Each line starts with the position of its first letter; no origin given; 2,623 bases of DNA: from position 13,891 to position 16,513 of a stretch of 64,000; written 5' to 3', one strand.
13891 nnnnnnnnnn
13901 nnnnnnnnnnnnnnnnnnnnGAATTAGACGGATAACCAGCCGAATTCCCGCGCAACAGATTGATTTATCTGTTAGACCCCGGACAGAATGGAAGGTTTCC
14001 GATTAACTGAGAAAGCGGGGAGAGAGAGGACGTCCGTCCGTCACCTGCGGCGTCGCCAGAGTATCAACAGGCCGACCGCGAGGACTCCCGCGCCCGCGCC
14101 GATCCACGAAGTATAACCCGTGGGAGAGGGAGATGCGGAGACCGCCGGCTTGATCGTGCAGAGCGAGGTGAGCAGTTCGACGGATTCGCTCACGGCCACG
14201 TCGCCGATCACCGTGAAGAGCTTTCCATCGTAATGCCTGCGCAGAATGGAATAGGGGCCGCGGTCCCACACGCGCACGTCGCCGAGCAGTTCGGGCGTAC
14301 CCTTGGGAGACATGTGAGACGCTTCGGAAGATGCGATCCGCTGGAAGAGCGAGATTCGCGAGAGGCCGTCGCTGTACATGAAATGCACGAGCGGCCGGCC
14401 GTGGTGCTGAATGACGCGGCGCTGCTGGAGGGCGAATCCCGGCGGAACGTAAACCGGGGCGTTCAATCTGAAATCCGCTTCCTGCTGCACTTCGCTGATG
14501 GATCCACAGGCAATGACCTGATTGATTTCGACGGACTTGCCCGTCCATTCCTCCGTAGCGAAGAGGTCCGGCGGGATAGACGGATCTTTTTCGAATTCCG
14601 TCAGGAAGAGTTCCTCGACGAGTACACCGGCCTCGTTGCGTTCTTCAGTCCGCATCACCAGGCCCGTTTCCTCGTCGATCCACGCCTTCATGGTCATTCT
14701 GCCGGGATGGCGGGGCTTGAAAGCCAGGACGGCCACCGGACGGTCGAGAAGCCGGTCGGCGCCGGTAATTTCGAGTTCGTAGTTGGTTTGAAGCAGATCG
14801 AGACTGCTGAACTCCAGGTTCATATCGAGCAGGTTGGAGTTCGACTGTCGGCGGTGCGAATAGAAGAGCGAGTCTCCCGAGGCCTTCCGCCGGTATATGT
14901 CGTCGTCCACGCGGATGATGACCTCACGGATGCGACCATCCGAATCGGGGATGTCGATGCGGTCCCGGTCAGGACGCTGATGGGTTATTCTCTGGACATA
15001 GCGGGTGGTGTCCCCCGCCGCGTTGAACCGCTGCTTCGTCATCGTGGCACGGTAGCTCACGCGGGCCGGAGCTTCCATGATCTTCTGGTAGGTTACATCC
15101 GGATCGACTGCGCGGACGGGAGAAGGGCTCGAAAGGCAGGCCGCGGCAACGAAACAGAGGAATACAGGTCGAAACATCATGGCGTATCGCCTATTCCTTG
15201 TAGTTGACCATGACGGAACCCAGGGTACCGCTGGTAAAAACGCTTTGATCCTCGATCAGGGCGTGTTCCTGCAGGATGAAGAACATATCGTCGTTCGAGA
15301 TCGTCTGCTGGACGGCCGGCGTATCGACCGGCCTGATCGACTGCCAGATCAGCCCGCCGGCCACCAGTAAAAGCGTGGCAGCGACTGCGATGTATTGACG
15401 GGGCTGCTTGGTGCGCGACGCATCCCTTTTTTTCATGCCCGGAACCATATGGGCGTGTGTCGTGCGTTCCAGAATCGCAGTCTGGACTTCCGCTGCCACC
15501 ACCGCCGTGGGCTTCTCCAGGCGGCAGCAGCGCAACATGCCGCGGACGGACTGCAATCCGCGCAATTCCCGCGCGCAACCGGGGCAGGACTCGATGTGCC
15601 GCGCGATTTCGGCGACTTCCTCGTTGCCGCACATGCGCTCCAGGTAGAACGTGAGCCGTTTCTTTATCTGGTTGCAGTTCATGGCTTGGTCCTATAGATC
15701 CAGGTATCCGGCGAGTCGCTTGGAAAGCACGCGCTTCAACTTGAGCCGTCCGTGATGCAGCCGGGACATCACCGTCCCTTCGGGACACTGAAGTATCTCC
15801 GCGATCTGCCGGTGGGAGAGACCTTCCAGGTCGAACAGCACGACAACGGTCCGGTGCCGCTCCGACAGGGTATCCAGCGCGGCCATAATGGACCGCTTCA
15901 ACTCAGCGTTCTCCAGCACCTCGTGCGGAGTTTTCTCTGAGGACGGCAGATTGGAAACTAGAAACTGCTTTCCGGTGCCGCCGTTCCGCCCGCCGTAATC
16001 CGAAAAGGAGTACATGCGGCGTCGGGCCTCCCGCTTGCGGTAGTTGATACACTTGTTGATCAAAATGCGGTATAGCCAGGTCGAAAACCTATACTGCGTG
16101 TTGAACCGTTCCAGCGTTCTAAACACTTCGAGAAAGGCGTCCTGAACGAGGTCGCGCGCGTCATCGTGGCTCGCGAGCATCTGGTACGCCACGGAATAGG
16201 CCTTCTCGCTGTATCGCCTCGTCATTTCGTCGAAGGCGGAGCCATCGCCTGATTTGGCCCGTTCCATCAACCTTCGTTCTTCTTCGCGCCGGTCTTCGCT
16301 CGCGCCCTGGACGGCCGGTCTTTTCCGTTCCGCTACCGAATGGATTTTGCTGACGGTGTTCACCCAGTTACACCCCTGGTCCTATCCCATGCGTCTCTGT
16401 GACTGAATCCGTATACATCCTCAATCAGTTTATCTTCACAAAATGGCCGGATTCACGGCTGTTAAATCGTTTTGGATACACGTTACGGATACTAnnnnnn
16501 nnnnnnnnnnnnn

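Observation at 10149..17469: Contiguous minus-strand gene block: HU-TPR fusion, ECF sigma, zf-HC2 anti-sigma, RseB-like protein with unusual C-terminal anchor, orphan TolC, two-anchor VWA membrane protein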

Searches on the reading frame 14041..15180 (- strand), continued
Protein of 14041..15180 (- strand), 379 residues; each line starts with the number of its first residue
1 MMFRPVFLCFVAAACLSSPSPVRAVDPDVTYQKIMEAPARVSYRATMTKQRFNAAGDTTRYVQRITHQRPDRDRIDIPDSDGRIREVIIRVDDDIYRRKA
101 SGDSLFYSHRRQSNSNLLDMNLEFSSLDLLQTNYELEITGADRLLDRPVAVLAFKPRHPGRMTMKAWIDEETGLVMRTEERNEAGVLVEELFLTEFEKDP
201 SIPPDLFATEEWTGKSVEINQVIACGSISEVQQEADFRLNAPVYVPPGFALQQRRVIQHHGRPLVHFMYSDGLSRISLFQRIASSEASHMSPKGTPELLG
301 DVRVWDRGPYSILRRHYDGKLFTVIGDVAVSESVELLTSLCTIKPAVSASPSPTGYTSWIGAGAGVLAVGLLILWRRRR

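Call 71: find_encoding_contigs(protein=P0309, flank=6000, max_places=1)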
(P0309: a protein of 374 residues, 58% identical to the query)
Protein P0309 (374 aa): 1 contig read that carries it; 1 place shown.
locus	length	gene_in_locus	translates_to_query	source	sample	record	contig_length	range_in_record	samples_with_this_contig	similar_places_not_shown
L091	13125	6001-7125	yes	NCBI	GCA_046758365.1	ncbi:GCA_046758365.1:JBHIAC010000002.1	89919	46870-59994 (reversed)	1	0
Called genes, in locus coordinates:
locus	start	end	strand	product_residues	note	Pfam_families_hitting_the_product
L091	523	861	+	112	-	-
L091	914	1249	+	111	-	-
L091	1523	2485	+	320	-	PF00795:CN_hydrolase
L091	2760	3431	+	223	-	PF07040:DUF1326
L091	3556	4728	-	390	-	PF00155:Aminotran_1_2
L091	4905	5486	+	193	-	PF04542:Sigma70_r2, PF21476:PF0610-like_N (faint), PF08281:Sigma70_r4_2, PF04545:Sigma70_r4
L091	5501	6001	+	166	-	-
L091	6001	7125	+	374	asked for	PF17188:MucB_RseB_C (faint)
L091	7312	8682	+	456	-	PF25919:BSH_CusB (faint), PF25917:BSH_RND, PF25973:BSH_CzcB, PF25954:Beta-barrel_RND_2, PF25967:RND-MFP_C (weak), PF25989:YknX_C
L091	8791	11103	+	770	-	PF06452:CBM9_1 (faint), PF19313:DUF5916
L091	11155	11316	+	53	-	-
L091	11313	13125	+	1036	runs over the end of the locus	PF00873:ACR_tran, PF02355:SecD_SecF_C (weak)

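Call 72: find_encoding_contigs(protein=P0310, flank=6000, max_places=1)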
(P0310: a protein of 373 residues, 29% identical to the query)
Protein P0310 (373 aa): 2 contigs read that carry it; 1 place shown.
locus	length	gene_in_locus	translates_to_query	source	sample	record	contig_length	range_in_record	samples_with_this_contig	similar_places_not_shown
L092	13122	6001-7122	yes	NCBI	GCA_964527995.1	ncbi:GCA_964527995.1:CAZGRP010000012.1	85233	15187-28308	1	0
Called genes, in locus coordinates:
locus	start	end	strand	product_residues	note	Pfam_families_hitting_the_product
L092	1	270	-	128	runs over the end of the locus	-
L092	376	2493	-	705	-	PF03571:Peptidase_M49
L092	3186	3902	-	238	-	PF02535:Zip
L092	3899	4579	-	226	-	PF01325:Fe_dep_repress, PF02742:Fe_dep_repr_C, PF04023:FeoA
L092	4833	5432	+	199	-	PF07638:Sigma70_ECF, PF04542:Sigma70_r2, PF08281:Sigma70_r4_2, PF04545:Sigma70_r4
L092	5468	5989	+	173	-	PF13490:zf-HC2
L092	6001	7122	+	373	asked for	PF17131:TP_0789-like (weak), PF03888:MucB_RseB, PF17188:MucB_RseB_C (weak)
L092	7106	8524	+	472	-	PF25917:BSH_RND, PF25973:BSH_CzcB, PF25984:BSH_YknX (weak), PF25944:Beta-barrel_RND (weak), PF25954:Beta-barrel_RND_2, PF25990:Beta-barrel_YknX (weak), PF25975:CzcB_C (weak), PF25989:YknX_C, +3 more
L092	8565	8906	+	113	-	PF09413:DUF2007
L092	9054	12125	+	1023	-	PF00873:ACR_tran, PF03176:MMPL (weak)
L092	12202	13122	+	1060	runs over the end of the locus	PF00873:ACR_tran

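Call 73: find_encoding_contigs(protein=P0311, flank=6000, max_places=1)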
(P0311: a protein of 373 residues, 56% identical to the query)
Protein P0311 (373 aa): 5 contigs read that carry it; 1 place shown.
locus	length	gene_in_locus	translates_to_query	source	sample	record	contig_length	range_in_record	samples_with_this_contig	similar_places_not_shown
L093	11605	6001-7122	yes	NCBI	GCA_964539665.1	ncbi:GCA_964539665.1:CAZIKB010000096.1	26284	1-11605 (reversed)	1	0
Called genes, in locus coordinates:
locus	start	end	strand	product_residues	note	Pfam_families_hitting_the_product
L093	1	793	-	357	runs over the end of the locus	PF00005:ABC_tran, PF13304:AAA_21 (faint)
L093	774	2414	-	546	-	-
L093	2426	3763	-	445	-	PF01547:SBP_bac_1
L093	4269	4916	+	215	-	PF07638:Sigma70_ECF (weak), PF04542:Sigma70_r2, PF22233:PhyR_sigma-like (faint), PF08281:Sigma70_r4_2, PF04545:Sigma70_r4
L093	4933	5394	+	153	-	-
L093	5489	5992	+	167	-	-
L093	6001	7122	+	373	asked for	PF17188:MucB_RseB_C (faint)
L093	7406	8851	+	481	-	PF25919:BSH_CusB (faint), PF25917:BSH_RND, PF25973:BSH_CzcB, PF25893:HH_CzcB (weak), PF25967:RND-MFP_C (faint), PF25954:Beta-barrel_RND_2, PF25989:YknX_C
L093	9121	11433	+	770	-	PF06452:CBM9_1 (weak), PF19313:DUF5916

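Call 77: search_protein_families(library=ncbifam, proteins=[window:14041-15180:-], max_evalue=10)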
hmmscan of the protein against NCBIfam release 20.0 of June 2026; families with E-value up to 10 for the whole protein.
window:14041-15180:- (379 aa): 5 families
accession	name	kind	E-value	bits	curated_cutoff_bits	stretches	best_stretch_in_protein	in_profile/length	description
NF006990.0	PRK09455.1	equivalog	6.4e-09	35.4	368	1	24-328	25-301/319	sigma-E factor regulatory protein RseB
TIGR03901.2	MYXO-CTERM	domain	0.043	14.2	20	1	349-379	8-34/34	MYXO-CTERM sorting domain-containing protein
TIGR01167.1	LPXTG_anchor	domain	0.17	12.6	15.9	1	357-379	13-33/34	LPXTG cell wall anchor domain-containing protein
TIGR03382.1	GC_trans_RRR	domain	0.2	12.3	15.85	1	361-379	9-27/27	MYXO-CTERM sorting domain-containing protein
NF010712.0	PRK14114.1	equivalog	0.2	11.1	327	1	159-230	130-199/241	1-(5-phosphoribosyl)-5-((5-phosphoribosylamino)methylideneamino)imidazole-4-carboxamide isomerase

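Call 91: find_encoding_contigs(protein=P0312, flank=6000, max_places=1)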
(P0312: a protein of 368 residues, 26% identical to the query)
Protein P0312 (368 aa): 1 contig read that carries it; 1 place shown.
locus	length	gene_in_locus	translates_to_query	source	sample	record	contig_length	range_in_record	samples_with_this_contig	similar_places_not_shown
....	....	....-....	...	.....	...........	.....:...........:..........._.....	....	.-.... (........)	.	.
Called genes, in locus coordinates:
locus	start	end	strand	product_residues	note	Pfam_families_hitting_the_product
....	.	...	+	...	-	?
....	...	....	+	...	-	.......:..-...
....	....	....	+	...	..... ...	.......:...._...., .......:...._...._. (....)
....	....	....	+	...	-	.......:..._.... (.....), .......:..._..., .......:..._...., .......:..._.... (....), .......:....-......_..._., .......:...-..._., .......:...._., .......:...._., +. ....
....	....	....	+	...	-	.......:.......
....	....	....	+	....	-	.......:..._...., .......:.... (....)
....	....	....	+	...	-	?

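Call 92: find_encoding_contigs(protein=P0307, flank=6000, max_places=1)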
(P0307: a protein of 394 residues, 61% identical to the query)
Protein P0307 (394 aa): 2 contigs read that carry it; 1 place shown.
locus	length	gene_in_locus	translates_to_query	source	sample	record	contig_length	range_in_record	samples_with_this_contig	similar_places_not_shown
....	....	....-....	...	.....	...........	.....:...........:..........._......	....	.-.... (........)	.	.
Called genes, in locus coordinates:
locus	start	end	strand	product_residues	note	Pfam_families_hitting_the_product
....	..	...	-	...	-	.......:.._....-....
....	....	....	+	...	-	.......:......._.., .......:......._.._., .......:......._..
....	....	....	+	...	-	-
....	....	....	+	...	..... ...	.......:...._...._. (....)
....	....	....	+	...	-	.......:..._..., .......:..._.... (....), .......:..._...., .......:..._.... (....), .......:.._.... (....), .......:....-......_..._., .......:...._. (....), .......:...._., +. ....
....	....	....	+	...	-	?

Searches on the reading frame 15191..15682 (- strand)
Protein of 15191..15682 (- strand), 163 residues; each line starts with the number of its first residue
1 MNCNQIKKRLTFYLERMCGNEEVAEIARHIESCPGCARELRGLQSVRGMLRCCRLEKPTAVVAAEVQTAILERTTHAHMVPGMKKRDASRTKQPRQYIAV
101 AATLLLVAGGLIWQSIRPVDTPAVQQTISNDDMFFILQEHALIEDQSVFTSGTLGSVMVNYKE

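Call 4: search_protein_families(library=pfam, proteins=[window:15191-15682:-], max_evalue=0.01)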
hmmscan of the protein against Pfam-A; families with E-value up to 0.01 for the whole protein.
window:15191-15682:- (163 aa): 1 family
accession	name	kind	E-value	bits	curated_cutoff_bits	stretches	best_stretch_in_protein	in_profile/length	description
PF13490.11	zf-HC2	-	1.3e-07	32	22.2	1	3-37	1-35/35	Putative zinc-finger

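Call 5: search_protein_families(library=ncbifam, proteins=[window:15191-15682:-], max_evalue=0.01)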
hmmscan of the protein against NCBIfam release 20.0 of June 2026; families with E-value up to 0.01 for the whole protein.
window:15191-15682:- (163 aa): 2 families
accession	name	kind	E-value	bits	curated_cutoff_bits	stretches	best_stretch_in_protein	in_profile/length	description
NF052375.1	antisigma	equivalog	3.5e-10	40.3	100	1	20-132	12-125/217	anti-sigma factor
TIGR03988.1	antisig_RsrA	equivalog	1.3e-07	31.6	62.5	1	2-58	1-58/77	mycothiol system anti-sigma-R factor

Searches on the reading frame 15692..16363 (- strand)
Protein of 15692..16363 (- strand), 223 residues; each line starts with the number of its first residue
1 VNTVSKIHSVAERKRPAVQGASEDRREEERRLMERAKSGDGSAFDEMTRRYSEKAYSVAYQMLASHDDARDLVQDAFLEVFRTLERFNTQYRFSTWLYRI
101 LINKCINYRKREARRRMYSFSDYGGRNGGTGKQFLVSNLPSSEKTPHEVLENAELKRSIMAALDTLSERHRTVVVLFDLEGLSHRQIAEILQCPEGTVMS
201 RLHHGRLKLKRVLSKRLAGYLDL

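Call 4: search_protein_families(library=pfam, proteins=[window:15692-16363:-], max_evalue=0.01)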
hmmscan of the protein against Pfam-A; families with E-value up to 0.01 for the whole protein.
window:15692-16363:- (223 aa): 7 families
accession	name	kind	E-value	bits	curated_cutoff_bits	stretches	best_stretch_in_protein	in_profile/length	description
PF04542.20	Sigma70_r2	-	5.1e-18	65.1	24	1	49-115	3-71/71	Sigma-70 region 2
PF08281.18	Sigma70_r4_2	-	4.2e-17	62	25.7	1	157-209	2-54/54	Sigma-70, region 4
PF04545.22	Sigma70_r4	-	7.5e-13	48.2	24.1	1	162-210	1-49/50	Sigma-70, region 4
PF07638.17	Sigma70_ECF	-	5e-07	30.2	21.1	1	31-213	6-183/185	ECF sigma factor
PF13384.12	HTH_23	-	0.00057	20.1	24.6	1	167-202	3-38/50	Homeodomain-like domain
PF20432.4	Xre-like-HTH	-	0.0022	18.7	25.8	1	172-218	14-59/63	Antitoxin Xre-like helix-turn-helix domain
PF00196.25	GerE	-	0.0027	17.8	23.5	1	165-209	2-45/57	Bacterial regulatory proteins, luxR family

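Call 5: search_protein_families(library=ncbifam, proteins=[window:15692-16363:-], max_evalue=0.01)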
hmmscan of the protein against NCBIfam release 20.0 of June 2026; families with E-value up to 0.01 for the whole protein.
window:15692-16363:- (223 aa): 114 families (the best 25 are shown)
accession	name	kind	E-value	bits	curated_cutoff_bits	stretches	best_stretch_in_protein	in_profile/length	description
NF009171.0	PRK12518.1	equivalog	2.8e-41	141.5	208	1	25-215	10-186/191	RNA polymerase sigma factor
NF007223.0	PRK09641.1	equivalog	1.1e-39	136.2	209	1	30-215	6-186/187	RNA polymerase sigma factor SigW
NF008888.0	PRK11922.1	equivalog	1.3e-38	132.9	204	1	21-218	9-201/231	RNA polymerase sigma factor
TIGR02948.1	SigW_bacill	equivalog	1.4e-35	123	243.1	1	30-213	6-184/187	RNA polymerase sigma factor SigW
NF007225.0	PRK09643.1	equivalog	1.2e-34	119.8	190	1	26-215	11-184/204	RNA polymerase sigma factor SigM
TIGR02937.1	sigma70-ECF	superfamily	1.2e-34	119.3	42.9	1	43-212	2-164/165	sigma-70 family RNA polymerase sigma factor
TIGR02939.1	RpoE_Sigma70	equivalog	4.9e-33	114.7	236.15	1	25-213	3-186/190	RNA polymerase sigma factor RpoE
NF009166.1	PRK12513.1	equivalog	2.9e-32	111.9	206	1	25-215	5-188/193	RNA polymerase sigma factor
NF007229.0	PRK09647.1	equivalog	8.5e-31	107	265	1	37-216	39-205/220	RNA polymerase sigma factor SigE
TIGR02947.1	SigH_actino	hypoth_equivalog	5.9e-29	101.1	251.55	1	44-214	13-180/193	RNA polymerase sigma-70 factor, TIGR02947 family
TIGR02954.1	Sig70_famx3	hypoth_equivalog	1.5e-28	99.7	188.5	2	30-113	4-87/170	RNA polymerase sigma-70 factor, TIGR02954 family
NF004113.0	PRK05602.1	equivalog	2.6e-28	99.1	208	1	12-216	15-204/211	RNA polymerase sigma factor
TIGR02985.1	Sig70_bacteroi1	subfamily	1.2e-26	93.9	126.4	1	43-211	2-160/162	RNA polymerase sigma-70 factor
NF007216.0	PRK09638.1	equivalog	1.6e-26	93.1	194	1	27-215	3-176/180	RNA polymerase sigma factor SigY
NF006089.0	PRK08241.1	subfamily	1.7e-25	89.8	240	1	26-211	6-202/343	RNA polymerase subunit sigma-70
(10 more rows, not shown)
